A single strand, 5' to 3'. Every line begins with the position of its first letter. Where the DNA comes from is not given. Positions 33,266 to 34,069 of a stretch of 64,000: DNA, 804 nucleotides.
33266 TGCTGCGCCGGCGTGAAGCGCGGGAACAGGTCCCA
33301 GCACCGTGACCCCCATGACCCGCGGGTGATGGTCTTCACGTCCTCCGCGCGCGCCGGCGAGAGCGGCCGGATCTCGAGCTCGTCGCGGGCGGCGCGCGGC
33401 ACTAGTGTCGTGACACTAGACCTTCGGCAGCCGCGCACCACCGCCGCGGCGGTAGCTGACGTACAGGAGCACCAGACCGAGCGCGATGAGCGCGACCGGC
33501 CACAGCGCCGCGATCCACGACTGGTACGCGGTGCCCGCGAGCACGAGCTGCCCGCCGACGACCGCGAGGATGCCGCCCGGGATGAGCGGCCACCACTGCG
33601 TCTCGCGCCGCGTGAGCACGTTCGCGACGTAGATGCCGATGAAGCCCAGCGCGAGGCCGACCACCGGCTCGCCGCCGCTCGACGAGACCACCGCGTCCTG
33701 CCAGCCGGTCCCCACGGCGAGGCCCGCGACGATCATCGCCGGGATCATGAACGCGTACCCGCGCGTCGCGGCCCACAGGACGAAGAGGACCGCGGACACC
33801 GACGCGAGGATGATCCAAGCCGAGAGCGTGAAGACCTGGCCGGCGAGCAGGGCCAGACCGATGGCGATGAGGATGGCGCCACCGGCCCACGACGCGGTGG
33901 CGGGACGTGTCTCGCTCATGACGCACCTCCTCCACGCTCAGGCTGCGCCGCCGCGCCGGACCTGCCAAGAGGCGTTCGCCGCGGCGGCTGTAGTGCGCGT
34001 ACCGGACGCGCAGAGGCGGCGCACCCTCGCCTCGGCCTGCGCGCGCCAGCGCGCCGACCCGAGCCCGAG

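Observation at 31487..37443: MrfA/MrfB-like helicase and exonuclease operon extended by a membrane protein, a GNAT and an amidase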

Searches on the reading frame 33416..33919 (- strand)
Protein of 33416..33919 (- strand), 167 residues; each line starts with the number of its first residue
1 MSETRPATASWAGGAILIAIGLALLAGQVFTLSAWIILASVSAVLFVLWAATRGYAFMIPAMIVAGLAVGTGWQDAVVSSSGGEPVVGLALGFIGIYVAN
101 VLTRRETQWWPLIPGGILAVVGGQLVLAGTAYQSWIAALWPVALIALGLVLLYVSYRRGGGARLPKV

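Call 8: search_protein_families(library=pfam, proteins=[window:33416-33919:-], max_evalue=0.01)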
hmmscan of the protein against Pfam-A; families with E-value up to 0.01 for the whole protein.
window:33416-33919:- (167 aa): 1 family
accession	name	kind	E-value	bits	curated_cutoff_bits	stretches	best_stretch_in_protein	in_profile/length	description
PF02659.21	Mntp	-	0.002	18.4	24.4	0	90-131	20-61/152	Putative manganese efflux pump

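Call 9: search_protein_families(library=ncbifam, proteins=[window:33416-33919:-], max_evalue=0.01)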
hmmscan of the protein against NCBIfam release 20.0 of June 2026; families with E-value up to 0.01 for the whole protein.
window:33416-33919:- (167 aa): 0 families

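Call 10: search_protein_families(library=padloc, proteins=[window:33416-33919:-], max_evalue=0.01)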
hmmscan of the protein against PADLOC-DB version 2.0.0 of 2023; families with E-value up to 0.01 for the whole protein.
window:33416-33919:- (167 aa): 0 families

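Call 12: find_homologous_proteins(query=window:33416-33919:-)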
Query window:33416-33919:- (167 aa): 108 proteins with E <= 0.001 among 6323 candidates.
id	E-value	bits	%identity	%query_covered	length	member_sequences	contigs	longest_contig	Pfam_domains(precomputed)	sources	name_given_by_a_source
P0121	6.8e-95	334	100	100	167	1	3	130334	-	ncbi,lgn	-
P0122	2.8e-80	286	84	99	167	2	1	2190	-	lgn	-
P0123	5.0e-77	276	80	99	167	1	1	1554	-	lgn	-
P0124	7.6e-57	210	63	95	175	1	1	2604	-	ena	-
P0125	9.1e-44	168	50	99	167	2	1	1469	-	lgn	-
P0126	1.8e-41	160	53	99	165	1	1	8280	-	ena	-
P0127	3.7e-31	127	48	84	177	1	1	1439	-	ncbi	-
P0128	5.6e-31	126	47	78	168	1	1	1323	-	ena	-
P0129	8.7e-31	125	48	87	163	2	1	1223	-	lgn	-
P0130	1.7e-30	124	49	80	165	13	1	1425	-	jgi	jgi:hypothetical protein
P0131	3.0e-30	124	45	80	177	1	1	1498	-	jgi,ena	-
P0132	1.6e-29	121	47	80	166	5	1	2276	-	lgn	-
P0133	2.0e-28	118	48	86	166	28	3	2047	-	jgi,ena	-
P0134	4.2e-27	113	41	95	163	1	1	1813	-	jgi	jgi:hypothetical protein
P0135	5.3e-27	113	46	80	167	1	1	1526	-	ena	-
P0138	4.9e-19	87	41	81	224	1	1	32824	-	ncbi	ncbi:MAG TPA: hypothetical protein VI814_05040 [Candidatus Limnocylindria bacterium]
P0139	2.8e-18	85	44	89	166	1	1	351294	-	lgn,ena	-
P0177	1.4e-13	69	35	95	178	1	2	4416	PF22570.2,PF18917.6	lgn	-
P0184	2.0e-12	66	38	88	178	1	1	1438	PF18917.6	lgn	-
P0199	3.2e-10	59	35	92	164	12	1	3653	PF18917.6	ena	-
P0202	1.9e-9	56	37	64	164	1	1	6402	PF18917.6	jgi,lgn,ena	jgi:hypothetical protein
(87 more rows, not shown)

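Call 17: find_encoding_contigs(protein=P0139, flank=8000, max_places=2)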
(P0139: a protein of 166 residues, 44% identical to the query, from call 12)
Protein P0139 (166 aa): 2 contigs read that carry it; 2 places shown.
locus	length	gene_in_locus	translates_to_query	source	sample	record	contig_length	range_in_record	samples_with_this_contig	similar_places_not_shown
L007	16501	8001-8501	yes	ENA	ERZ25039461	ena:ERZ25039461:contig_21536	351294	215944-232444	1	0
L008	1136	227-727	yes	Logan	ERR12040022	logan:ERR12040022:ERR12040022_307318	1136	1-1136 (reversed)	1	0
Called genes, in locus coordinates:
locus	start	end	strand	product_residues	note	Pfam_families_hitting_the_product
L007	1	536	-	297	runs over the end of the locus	-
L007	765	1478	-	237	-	PF00005:ABC_tran, PF13304:AAA_21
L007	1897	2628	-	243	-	-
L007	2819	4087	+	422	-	PF13026:DUF3887, PF00326:Peptidase_S9 (faint), PF07859:Abhydrolase_3 (faint)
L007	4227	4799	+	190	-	PF13302:Acetyltransf_3, PF13420:Acetyltransf_4, PF00583:Acetyltransf_1, PF13523:Acetyltransf_8 (weak)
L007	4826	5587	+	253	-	PF02604:PhdYeFM_antitox (weak), PF01850:PIN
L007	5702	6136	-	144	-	PF00248:Aldo_ket_red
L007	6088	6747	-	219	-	PF00248:Aldo_ket_red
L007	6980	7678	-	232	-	PF13847:Methyltransf_31 (faint), PF08241:Methyltransf_11 (weak), PF13649:Methyltransf_25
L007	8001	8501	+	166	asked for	-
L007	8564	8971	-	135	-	PF01850:PIN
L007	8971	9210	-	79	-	PF02604:PhdYeFM_antitox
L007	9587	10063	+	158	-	PF02604:PhdYeFM_antitox (weak), PF12910:PHD_like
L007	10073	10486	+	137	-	PF07927:HicA_toxin (weak)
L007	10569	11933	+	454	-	-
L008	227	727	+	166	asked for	-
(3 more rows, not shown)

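Call 49: find_encoding_contigs(protein=P0138, flank=6000, max_places=1)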
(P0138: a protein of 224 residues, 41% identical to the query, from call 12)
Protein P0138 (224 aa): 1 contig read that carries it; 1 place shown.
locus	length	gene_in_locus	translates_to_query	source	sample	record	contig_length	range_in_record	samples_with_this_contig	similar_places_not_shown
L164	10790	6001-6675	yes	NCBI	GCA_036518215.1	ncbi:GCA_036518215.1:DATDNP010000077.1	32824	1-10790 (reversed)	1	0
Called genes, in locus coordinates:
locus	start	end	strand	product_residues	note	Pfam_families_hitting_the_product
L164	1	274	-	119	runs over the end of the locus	-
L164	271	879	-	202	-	-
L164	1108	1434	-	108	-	PF10604:Polyketide_cyc2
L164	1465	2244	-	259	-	PF00497:SBP_bac_3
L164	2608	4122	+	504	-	PF01494:FAD_binding_3, PF07992:Pyr_redox_2 (faint), PF21274:Rng_hyd_C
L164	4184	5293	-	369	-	PF25174:Beta-prop_THOC3 (weak)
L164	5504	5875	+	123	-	PF01479:S4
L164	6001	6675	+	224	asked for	-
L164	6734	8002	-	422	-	PF02403:Seryl_tRNA_N, PF00587:tRNA-synt_2b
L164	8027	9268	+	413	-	PF20706:GT4-conflict (faint), PF13439:Glyco_transf_4 (weak), PF00534:Glycos_transf_1 (weak), PF13692:Glyco_trans_1_4 (weak)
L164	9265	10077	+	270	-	-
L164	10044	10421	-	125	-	-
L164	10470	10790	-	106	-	PF13489:Methyltransf_23 (weak), PF01209:Ubie_methyltran (weak), PF06325:PrmA, PF05175:MTS (weak), PF13847:Methyltransf_31, PF08241:Methyltransf_11, PF13649:Methyltransf_25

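Call 50: find_encoding_contigs(protein=P0126, flank=6000, max_places=1)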
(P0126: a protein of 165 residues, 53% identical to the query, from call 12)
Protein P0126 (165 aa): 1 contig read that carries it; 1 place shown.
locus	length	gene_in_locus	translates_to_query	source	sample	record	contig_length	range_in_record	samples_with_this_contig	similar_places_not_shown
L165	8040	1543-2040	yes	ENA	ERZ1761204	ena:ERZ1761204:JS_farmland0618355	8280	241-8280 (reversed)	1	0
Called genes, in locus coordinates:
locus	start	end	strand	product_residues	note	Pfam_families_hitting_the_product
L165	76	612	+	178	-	PF12867:DinB_2 (weak)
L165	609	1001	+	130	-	PF01479:S4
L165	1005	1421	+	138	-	PF08818:DUF1801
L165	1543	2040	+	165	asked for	-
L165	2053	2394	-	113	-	-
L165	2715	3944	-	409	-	PF02403:Seryl_tRNA_N, PF00587:tRNA-synt_2b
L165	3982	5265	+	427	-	PF20706:GT4-conflict (faint), PF13439:Glyco_transf_4, PF13579:Glyco_trans_4_4 (weak), PF00534:Glycos_transf_1, PF13692:Glyco_trans_1_4 (weak)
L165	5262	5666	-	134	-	-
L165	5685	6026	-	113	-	PF13489:Methyltransf_23, PF01209:Ubie_methyltran, PF06325:PrmA (weak), PF13847:Methyltransf_31, PF24675:NpmA, PF08241:Methyltransf_11, PF08242:Methyltransf_12, PF13649:Methyltransf_25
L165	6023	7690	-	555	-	PF03065:Glyco_hydro_57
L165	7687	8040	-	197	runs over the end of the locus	?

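Call 73: find_encoding_contigs(protein=P0124, flank=3000, max_places=2)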
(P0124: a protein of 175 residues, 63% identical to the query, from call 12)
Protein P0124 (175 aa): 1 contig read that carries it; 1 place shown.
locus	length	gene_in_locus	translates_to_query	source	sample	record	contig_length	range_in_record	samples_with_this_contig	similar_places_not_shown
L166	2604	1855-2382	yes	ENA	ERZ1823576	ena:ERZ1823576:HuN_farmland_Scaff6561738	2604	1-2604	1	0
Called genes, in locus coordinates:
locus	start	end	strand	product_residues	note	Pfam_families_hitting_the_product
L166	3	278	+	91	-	?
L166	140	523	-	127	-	PF07366:SnoaL, PF12680:SnoaL_2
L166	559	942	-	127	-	PF06803:DUF1232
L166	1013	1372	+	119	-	PF01479:S4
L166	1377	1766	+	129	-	PF08818:DUF1801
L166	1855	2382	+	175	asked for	-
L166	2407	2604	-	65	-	?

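Call 74: find_encoding_contigs(protein=P0122, flank=3000, max_places=2)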
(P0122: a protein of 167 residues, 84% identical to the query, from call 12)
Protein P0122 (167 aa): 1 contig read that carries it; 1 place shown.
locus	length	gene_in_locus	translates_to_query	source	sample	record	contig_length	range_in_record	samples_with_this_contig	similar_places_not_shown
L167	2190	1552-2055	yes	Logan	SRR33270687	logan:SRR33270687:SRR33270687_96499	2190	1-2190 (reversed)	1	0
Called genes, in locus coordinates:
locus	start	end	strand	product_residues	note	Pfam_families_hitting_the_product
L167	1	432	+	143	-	?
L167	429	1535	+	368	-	PF13482:RNase_H_2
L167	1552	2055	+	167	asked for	-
